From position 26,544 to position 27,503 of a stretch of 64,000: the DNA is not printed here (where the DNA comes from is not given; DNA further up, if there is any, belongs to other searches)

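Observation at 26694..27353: Rusticyanin-like blue copper protein with a Met/Gly-rich arm in a probable heterotrophic acidophile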

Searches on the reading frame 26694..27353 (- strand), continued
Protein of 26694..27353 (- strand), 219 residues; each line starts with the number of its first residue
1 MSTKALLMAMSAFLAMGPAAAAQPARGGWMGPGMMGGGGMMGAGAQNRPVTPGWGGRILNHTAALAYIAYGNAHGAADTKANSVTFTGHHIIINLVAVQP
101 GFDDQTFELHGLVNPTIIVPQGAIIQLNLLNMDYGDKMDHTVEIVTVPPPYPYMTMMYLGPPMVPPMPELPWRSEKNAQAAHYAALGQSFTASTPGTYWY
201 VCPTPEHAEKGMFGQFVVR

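Call 46: find_encoding_contigs(protein=P0023, flank=8000, max_places=1)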
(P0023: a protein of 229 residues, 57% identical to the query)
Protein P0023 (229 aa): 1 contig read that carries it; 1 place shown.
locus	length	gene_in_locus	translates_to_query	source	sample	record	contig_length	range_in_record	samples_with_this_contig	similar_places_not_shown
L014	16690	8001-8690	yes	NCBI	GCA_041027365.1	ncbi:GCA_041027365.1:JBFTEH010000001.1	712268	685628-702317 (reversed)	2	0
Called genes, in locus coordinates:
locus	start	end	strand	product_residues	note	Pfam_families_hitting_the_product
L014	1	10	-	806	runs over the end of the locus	PF01326:PPDK_N, PF00391:PEP-utilizers, PF02896:PEP-utilizers_C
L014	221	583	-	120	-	-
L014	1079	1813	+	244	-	PF00005:ABC_tran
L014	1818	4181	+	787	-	PF02687:FtsX, PF12704:MacB_PCD, PF02687:FtsX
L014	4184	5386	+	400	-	PF25919:BSH_CusB (faint), PF25967:RND-MFP_C (weak), PF25975:CzcB_C (weak), PF25989:YknX_C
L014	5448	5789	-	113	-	PF01022:HTH_5, PF12840:HTH_20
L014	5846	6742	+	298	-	PF00753:Lactamase_B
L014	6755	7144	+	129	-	PF00581:Rhodanese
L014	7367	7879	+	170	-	PF04239:DUF421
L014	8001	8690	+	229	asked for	PF06525:SoxE (weak)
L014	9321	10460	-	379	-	PF00005:ABC_tran, PF02463:SMC_N (faint), PF13304:AAA_21 (faint), PF03459:TOBE (faint), PF17912:OB_MalK, PF08402:TOBE_2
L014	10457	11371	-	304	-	PF00294:PfkB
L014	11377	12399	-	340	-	-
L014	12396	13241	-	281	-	PF00528:BPD_transp_1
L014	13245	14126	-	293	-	PF00528:BPD_transp_1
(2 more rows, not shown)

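Call 47: find_encoding_contigs(protein=P0083, flank=8000, max_places=1)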
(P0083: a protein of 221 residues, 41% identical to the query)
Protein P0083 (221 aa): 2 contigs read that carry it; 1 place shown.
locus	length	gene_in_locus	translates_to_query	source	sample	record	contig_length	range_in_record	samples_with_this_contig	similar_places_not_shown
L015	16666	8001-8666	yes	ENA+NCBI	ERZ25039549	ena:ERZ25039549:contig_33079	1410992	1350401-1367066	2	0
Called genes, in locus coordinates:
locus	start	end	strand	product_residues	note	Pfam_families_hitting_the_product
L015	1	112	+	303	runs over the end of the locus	PF04041:Glyco_hydro_130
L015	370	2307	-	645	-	-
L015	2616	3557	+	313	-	-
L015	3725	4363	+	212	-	PF04264:YceI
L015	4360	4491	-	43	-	-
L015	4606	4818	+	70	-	PF02583:Trns_repr_metal (faint)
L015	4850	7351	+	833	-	PF00403:HMA, PF00122:E1-E2_ATPase, PF00702:Hydrolase, PF12710:HAD (weak), PF08282:Hydrolase_3 (weak)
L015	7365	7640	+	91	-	PF00462:Glutaredoxin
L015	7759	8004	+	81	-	PF09851:SHOCT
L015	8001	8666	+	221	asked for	PF00127:Copper-bind (weak), PF06525:SoxE (faint)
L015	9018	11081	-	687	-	PF00580:UvrD-helicase, PF13245:AAA_19, PF13361:UvrD_C, PF13538:UvrD_C_2 (faint)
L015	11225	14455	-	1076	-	PF00580:UvrD-helicase, PF13245:AAA_19, PF13361:UvrD_C, PF13538:UvrD_C_2 (faint)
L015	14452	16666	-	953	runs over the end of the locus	PF12705:PDDEXK_1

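Call 48: find_related_loci(query=A1, collection=metagenome_contigs, flank=6000)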
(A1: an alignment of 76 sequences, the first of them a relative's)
Query A1 (219 aa) in metagenome_contigs; peptide patterns used: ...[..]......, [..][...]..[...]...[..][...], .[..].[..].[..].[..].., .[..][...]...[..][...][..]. (x = any residue, [..] = any of these).
599 stretches matched a pattern (row limit reached: there are more); 110 encode a relative of the query (tblastn E <= 1e-3); the best 80 are kept; 79 distinct loci.
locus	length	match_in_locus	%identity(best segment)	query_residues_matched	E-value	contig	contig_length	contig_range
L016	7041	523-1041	66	47-219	3e-79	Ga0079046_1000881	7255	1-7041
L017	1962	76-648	55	22-218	1e-71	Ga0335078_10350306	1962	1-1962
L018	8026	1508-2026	54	47-219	8e-65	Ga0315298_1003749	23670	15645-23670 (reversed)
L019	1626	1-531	53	44-219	1e-65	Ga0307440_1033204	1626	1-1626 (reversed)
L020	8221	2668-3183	55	46-217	2e-61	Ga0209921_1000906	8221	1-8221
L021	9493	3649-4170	51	46-219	2e-59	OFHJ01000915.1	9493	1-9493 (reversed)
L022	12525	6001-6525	54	46-218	2e-57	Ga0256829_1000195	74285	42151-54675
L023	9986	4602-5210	44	12-219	1e-56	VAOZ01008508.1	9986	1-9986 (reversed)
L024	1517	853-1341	45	57-219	1e-45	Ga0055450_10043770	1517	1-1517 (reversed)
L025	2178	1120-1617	45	53-218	5e-41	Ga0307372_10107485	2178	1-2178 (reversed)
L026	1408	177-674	45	53-218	6e-42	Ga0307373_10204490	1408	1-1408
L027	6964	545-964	51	78-218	2e-40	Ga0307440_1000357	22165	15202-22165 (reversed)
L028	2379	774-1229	46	57-218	8e-40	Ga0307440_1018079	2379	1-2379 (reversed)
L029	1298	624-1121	44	54-219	1e-40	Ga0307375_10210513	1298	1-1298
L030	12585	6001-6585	39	1-218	2e-39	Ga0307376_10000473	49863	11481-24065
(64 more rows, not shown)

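Call 56: search_protein_families(library=pfam, alignment_id=A2, max_evalue=0.0001)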
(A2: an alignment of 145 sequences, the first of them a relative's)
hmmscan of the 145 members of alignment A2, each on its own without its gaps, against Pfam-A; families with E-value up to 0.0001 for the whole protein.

A. member 1, L001:5673-7007:+ (444 aa): 4 families
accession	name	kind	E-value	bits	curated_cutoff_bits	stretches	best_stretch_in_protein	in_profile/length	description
PF00702.32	Hydrolase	-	3.6e-38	132.3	26.4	1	117-333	2-191/191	haloacid dehalogenase-like hydrolase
PF00122.25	E1-E2_ATPase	-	3.1e-17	63.1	28.1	1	20-98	103-179/181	E1-E2 ATPase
PF12710.13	HAD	-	2.9e-07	31.5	27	1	248-329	85-188/189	haloacid dehalogenase-like hydrolase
PF08282.18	Hydrolase_3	-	7.3e-07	29.6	20.9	0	306-363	196-253/255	haloacid dehalogenase-like hydrolase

B. families by the number of members that match (of 145 scanned): 121 families (the first 25 are shown)
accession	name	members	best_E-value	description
PF00122.25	E1-E2_ATPase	6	1.4e-59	E1-E2 ATPase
PF00702.32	Hydrolase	6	3.1e-39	haloacid dehalogenase-like hydrolase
PF09851.14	SHOCT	5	1.1e-10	Short C-terminal domain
PF08282.18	Hydrolase_3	5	7.3e-09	haloacid dehalogenase-like hydrolase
PF12710.13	HAD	4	2.3e-07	haloacid dehalogenase-like hydrolase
PF03916.19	NrfD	3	6.2e-31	Polysulphide reductase, NrfD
PF03625.19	DUF302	3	1.3e-26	Domain of unknown function DUF302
PF04945.19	YHS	3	1.3e-16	YHS domain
PF19335.5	HMBD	3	2.2e-16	Heavy metal binding domain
PF02369.22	Big_1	3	6.2e-05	Bacterial Ig-like domain (group 1)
PF07690.21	MFS_1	2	2.6e-55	Major Facilitator Superfamily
PF00403.32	HMA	2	7.5e-34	Heavy-metal-associated domain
PF07731.20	Cu-oxidase_2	2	5e-32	Multicopper oxidase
PF07732.21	Cu-oxidase_3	2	4.1e-31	Multicopper oxidase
PF00486.34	Trans_reg_C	2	6.9e-28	Transcriptional regulatory protein, C terminal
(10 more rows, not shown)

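Call 65: search_protein_families(library=ncbifam, alignment_id=A1, max_evalue=0.001)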
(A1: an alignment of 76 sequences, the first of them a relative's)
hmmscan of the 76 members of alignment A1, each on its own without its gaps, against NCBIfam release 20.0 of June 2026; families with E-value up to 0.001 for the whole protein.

A. member 1, P0001 (219 aa): 2 families
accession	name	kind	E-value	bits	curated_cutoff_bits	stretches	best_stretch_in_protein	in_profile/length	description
TIGR03095.1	rusti_cyanin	equivalog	1.2e-26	93.6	146.7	1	79-219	16-148/148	rusticyanin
TIGR03094.1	sulfo_cyanin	equivalog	0.00081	18.9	168.4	0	179-218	147-184/195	sulfocyanin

B. families by the number of members that match (of 76 scanned): 5 families
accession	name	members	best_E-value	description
TIGR03095.1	rusti_cyanin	76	6e-34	rusticyanin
TIGR03094.1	sulfo_cyanin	70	1.2e-11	sulfocyanin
TIGR04244.1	nitrous_NosZ_RR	20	2.4e-08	TAT-dependent nitrous-oxide reductase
TIGR02376.1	Cu_nitrite_red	7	3.6e-06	copper-containing nitrite reductase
TIGR02656.1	cyanin_plasto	1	0.0007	plastocyanin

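Call 67: search_protein_representatives(alignment_id=A1)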
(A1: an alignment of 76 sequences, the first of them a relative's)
Query: 76 sequences, 230 profile positions. Proteins with E-value up to 0.001 (for the whole library): 891; up to 1e-10: 375; up to 1e-30: 83. The best 150 are listed.
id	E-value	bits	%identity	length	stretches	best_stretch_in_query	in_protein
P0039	7.6e-102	356.2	-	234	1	6-229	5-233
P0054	8.5e-101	352.7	-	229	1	1-230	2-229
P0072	1.1e-80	287.0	-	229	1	54-220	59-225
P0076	1.3e-77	276.9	-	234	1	1-230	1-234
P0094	1.0e-72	260.9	-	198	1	46-230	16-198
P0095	1.2e-70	254.1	-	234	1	12-229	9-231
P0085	1.2e-69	250.8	-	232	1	24-229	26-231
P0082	5.2e-67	242.2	-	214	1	43-186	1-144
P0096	2.5e-65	236.7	-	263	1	7-230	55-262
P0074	4.5e-64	232.6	-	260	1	42-182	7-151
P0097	7.9e-64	231.8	-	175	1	51-187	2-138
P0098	1.8e-59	217.5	-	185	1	56-193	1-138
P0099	2.0e-57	210.8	-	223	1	16-230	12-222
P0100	1.6e-53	198.1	-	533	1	18-230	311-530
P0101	7.0e-53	196.0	-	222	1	47-229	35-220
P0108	3.6e-45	170.7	-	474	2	63-228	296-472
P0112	1.1e-42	162.6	-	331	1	32-229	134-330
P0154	2.2e-33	132.1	-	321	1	32-229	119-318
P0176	9.9e-30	120.2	-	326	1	32-230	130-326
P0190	1.8e-28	116.1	-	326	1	26-230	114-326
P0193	3.0e-28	115.4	-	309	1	11-230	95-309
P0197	1.5e-27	113.0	-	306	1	5-230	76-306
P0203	9.5e-27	110.4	-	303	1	28-229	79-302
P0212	2.6e-25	105.7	-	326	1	33-225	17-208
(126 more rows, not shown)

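Call 76: search_solved_structures(query=A1, max_evalue=10, show_alignments=1)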
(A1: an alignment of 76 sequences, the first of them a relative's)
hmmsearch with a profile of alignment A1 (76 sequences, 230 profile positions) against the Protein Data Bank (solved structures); distinct sequences matched with E-value up to 10: 115 (the best 60 are shown).
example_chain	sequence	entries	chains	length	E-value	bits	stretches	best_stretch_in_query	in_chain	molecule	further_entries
1a3z_A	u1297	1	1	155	1.2e-26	97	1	74-230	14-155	RUSTICYANIN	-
2cak_A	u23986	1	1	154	1.3e-26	96.8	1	73-230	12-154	RUSTICYANIN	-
1rcy_A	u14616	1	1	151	1.7e-26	96.5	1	74-230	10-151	RUSTICYANIN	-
1cur_A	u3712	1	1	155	1.8e-26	96.4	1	74-230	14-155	CU(I) RUSTICYANIN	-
1gy1_A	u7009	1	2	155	3.1e-26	95.7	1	73-230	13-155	RUSTICYANIN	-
1a8z_A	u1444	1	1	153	6.8e-26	94.5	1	73-230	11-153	RUSTICYANIN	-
1gy2_A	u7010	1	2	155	1.3e-25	93.6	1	74-230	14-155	RUSTICYANIN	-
2cal_A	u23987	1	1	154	6.6e-25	91.3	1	74-230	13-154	RUSTICYANIN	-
1e30_A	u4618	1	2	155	8.3e-25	91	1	74-230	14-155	RUSTICYANIN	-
2dv6_A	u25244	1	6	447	1.8e-10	44.1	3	191-229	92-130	Nitrite reductase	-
6tfd_A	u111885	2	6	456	3.8e-10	43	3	189-229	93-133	Copper-containing nitrite reductase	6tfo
2iwf_A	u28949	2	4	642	2.6e-06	30.4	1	196-229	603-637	NITROUS-OXIDE REDUCTASE | NITROUS OXIDE REDUCTASE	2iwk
1ov8_A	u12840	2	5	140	6.5e-06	29.1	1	127-229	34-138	Auracyanin B | PROTEIN (AURACYANIN)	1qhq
1fwx_A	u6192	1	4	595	2.9e-05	27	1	196-229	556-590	NITROUS OXIDE REDUCTASE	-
3wia_A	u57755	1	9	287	7.2e-05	25.7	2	197-230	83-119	Nitrite reductase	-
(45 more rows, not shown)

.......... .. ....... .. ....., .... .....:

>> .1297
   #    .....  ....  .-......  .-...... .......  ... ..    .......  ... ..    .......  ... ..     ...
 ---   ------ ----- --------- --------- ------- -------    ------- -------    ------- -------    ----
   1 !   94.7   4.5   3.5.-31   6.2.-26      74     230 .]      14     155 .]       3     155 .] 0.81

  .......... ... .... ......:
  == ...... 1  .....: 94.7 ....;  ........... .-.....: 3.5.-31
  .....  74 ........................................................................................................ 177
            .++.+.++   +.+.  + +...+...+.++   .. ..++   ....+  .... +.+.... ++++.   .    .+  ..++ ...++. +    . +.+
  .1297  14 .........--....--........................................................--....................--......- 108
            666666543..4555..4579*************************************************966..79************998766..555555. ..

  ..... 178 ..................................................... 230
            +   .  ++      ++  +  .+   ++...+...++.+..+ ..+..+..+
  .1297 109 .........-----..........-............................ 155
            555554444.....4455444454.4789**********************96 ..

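Call 78: list_cluster_members(proteins=[P0075, P0004, P0036])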
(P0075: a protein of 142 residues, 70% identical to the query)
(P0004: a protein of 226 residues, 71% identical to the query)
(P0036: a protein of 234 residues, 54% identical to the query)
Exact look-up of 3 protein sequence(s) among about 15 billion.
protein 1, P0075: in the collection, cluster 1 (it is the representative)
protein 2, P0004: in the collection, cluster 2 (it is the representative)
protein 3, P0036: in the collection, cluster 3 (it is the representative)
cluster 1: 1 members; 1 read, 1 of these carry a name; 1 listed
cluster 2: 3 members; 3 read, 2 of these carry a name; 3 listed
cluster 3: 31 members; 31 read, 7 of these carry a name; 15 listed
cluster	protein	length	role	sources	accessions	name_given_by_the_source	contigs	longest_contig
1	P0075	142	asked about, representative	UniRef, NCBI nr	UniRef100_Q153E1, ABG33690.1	Rusticyanin-like protein n=1 Tax=Acidiphilium symbioticum TaxID=94005 RepID=Q153E1_9PROT | rusticyanin-like protein [Acidiphilium symbioticum]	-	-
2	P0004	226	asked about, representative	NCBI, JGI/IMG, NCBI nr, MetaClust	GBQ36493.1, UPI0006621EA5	hypothetical protein AA11237_1259 [Acidocella aminolytica 101 = DSM 11237] | rusticyanin | status=active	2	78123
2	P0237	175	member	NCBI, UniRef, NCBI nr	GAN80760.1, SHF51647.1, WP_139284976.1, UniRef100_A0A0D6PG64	cupredoxin domain-containing protein [Acidocella aminolytica] | Rubrerythrin n=1 Tax=Acidocella aminolytica 101 = DSM 11237 TaxID=1120923 ... | hypothetical protein [Acidocella aminolytica]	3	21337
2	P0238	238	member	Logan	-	-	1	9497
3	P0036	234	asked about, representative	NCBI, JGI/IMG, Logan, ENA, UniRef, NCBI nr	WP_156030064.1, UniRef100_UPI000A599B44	hypothetical protein [Thiomonas sp. FB-Cd] | hypothetical protein n=1 Tax=Thiomonas sp. FB-Cd TaxID=1158292 RepID=UPI000A599B44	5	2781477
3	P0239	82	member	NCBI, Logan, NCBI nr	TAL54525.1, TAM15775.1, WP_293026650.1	hypothetical protein [Pandoraea sp.]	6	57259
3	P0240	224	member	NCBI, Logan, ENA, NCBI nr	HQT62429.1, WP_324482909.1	hypothetical protein [Acidiphilium sp.]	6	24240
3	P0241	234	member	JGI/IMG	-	rusticyanin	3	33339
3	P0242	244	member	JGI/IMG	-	rusticyanin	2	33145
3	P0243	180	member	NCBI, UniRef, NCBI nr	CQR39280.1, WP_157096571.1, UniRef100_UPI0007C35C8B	hypothetical protein THICB6_60403 [Thiomonas arsenitoxydans] | hypothetical protein n=2 Tax=Pseudomonadota TaxID=1224 RepID=UPI0007C35C8B | hypothetical protein [Thiomonas arsenitoxydans]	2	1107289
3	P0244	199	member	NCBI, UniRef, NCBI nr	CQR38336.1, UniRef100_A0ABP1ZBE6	hypothetical protein THICB1_70398 [Thiomonas arsenitoxydans] | Rusticyanin n=1 Tax=Thiomonas arsenitoxydans (strain DSM 22701 / CIP 110005 / 3As) ...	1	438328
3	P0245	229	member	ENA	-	-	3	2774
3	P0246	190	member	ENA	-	-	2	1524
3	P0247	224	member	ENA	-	-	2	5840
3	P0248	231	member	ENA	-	-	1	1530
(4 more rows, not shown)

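Call 84: search_protein_families(library=pfam, proteins=[L010:7183-7464:+, L010:7461-7877:+, L010:8872-9327:+, L008:9261-9620:+, L008:9803-10363:+, L001:8830-9258:+, L001:9185-9397:+, L001:7004-7816:+, L001:9697-12411:-, L012:10003-11394:+], max_evalue=0.01)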
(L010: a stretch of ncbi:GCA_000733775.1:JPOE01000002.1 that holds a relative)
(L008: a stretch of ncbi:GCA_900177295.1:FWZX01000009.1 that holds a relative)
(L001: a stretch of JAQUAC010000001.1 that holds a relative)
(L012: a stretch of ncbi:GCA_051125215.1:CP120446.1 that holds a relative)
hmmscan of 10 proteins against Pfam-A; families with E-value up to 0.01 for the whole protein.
L010:7183-7464:+ (93 aa): 0 families

L010:7461-7877:+ (138 aa): 1 family
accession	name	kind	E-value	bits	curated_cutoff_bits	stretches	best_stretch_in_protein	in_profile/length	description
PF07813.17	LTXXQ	-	5.7e-05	24.2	24.3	1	49-135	14-97/100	LTXXQ motif family protein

L010:8872-9327:+ (151 aa): 0 families

L008:9261-9620:+ (119 aa): 1 family
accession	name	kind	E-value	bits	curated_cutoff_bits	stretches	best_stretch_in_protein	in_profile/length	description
PF05275.17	CopB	-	0.00026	21.1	27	1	78-119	167-208/208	Copper resistance protein B precursor (CopB)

L008:9803-10363:+ (186 aa): 0 families

L001:8830-9258:+ (142 aa): 1 family
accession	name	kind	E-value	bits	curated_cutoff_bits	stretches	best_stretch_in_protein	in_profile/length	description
PF09851.14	SHOCT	-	3.9e-07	30.1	27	1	117-140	5-28/28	Short C-terminal domain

L001:9185-9397:+ (70 aa): 0 families

L001:7004-7816:+ (270 aa): 1 family
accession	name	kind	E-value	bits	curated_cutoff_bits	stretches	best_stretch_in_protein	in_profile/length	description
PF07813.17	LTXXQ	-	2e-05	25.6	24.3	1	148-237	6-96/100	LTXXQ motif family protein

L001:9697-12411:- (904 aa): 2 families
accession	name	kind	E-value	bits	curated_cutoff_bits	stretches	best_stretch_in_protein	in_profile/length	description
PF04851.21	ResIII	-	1.3e-19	71.1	22.5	1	66-236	20-163/164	Type III restriction enzyme, res subunit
PF18766.7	SWI2_SNF2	-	4.3e-06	27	26.7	1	160-265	90-187/221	SWI2/SNF2 ATPase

L012:10003-11394:+ (463 aa): 0 families

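Call 85: search_protein_families(library=pfam, proteins=[P0100, P0108, P0112, P0154, P0176, P0190, P0193, P0197, P0203, P0212], max_evalue=0.001)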
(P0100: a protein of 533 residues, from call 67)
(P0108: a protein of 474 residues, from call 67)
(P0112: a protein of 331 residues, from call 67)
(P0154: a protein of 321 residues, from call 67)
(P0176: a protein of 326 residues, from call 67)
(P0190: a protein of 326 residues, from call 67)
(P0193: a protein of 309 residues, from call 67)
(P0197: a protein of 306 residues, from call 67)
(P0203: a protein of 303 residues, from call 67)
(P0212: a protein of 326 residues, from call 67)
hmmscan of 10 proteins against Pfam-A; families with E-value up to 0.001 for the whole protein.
P0100 (533 aa): 1 family
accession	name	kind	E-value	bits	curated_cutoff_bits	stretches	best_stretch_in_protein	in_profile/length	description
PF05425.18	CopD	-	2.5e-17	63.6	32.1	1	193-319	2-105/105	Copper resistance protein D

P0108 (474 aa): 1 family
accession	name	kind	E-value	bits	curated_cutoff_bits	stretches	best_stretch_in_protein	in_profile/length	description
PF07732.21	Cu-oxidase_3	-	0.00015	22.3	21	0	240-273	79-113/119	Multicopper oxidase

P0112 (331 aa): 3 families
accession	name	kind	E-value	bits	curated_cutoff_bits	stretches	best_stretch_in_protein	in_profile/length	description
PF06525.17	SoxE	-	5e-05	23.3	21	1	226-330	29-138/149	Sulfocyanin (SoxE) domain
PF07732.21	Cu-oxidase_3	-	0.00017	22.1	21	1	229-331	22-115/119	Multicopper oxidase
PF00127.26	Copper-bind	-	0.00038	21.3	21.2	0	246-330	27-98/99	Copper binding proteins, plastocyanin/azurin family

P0154 (321 aa): 0 families

P0176 (326 aa): 1 family
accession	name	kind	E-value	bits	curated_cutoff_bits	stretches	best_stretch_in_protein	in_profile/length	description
PF06525.17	SoxE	-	0.00012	22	21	1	200-325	12-138/149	Sulfocyanin (SoxE) domain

P0190 (326 aa): 2 families
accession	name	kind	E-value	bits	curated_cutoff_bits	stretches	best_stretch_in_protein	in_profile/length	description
PF00127.26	Copper-bind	-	6.6e-08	33.3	21.2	1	239-326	27-99/99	Copper binding proteins, plastocyanin/azurin family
PF06525.17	SoxE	-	0.00049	20.1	21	1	301-325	114-138/149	Sulfocyanin (SoxE) domain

P0193 (309 aa): 1 family
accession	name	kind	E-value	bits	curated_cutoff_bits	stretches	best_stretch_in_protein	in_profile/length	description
PF00127.26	Copper-bind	-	0.00028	21.7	21.2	1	272-308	65-98/99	Copper binding proteins, plastocyanin/azurin family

P0197 (306 aa): 1 family
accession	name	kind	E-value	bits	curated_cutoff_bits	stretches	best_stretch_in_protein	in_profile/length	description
PF00127.26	Copper-bind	-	2.6e-09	37.8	21.2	1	207-306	18-99/99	Copper binding proteins, plastocyanin/azurin family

P0203 (303 aa): 1 family
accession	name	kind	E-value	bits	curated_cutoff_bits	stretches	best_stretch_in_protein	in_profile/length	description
PF00127.26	Copper-bind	-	2.1e-05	25.3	21.2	1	264-303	62-99/99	Copper binding proteins, plastocyanin/azurin family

P0212 (326 aa): 1 family
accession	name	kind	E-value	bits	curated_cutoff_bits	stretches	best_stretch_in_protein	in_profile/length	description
PF00127.26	Copper-bind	-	0.00026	21.8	21.2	1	122-209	22-95/99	Copper binding proteins, plastocyanin/azurin family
